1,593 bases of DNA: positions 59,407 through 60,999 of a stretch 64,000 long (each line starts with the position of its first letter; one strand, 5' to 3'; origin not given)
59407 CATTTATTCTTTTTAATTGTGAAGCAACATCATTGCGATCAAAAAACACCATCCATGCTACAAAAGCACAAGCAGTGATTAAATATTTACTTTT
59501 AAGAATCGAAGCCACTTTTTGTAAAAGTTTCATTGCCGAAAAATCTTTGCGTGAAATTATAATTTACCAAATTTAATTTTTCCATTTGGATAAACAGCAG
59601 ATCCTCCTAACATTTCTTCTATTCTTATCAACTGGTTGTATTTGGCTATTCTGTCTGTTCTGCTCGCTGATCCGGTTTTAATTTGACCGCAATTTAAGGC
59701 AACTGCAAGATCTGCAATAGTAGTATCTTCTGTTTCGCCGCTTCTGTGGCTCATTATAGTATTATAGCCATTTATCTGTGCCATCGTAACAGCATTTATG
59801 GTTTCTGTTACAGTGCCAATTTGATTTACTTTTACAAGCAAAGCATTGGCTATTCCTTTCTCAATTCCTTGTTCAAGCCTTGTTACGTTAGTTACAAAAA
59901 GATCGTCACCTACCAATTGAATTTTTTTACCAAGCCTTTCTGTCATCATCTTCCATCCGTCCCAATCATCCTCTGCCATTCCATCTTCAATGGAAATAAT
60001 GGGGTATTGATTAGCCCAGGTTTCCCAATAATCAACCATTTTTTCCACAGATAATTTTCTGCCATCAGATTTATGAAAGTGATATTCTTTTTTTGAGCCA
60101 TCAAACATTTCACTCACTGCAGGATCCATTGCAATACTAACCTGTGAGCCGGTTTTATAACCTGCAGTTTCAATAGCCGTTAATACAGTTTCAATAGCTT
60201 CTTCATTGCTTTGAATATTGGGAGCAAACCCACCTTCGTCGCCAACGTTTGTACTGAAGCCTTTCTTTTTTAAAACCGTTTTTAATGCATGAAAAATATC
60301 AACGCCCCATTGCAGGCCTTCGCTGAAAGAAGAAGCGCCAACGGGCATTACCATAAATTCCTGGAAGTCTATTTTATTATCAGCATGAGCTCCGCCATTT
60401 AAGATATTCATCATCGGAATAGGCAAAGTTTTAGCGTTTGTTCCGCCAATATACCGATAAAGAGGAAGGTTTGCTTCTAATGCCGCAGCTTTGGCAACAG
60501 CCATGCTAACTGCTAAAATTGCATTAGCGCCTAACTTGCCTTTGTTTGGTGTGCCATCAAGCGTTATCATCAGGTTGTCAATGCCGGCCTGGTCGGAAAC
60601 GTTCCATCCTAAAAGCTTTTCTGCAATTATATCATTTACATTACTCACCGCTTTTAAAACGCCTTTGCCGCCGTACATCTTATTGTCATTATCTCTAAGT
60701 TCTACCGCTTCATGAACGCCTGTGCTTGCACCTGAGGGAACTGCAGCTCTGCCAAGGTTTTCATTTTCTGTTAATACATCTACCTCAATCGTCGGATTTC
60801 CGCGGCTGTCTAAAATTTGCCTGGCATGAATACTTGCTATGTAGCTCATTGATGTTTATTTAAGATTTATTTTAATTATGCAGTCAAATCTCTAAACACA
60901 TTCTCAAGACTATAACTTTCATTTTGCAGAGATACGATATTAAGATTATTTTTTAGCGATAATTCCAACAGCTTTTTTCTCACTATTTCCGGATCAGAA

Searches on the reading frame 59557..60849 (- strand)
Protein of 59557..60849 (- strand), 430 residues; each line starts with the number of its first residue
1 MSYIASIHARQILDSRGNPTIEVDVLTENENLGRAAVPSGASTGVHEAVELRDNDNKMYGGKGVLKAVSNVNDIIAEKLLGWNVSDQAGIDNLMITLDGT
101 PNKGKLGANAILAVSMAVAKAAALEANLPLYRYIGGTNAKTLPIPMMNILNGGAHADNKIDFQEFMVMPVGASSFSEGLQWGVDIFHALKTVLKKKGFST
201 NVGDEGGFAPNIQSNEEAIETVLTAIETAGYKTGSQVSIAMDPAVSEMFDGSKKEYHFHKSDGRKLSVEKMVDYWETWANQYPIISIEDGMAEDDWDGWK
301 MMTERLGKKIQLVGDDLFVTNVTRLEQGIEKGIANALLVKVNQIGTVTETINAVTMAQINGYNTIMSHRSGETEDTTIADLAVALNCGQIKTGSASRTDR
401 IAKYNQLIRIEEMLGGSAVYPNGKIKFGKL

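Call 37: search_protein_families(library=pfam, proteins=[window:59557-60849:-])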
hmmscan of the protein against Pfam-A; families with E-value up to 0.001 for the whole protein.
window:59557-60849:- (430 aa): 3 families
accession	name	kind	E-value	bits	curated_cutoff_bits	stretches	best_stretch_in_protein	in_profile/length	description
PF00113.28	Enolase_C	-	4.9e-130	433.5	21.5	1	140-421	2-288/296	Enolase, C-terminal TIM barrel domain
PF03952.21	Enolase_N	-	1.8e-61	206.5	35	1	4-134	1-131/131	Enolase, N-terminal domain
PF13378.12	MR_MLE_C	-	0.00094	19.4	29.4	0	280-391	68-175/219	Enolase C-terminal domain-like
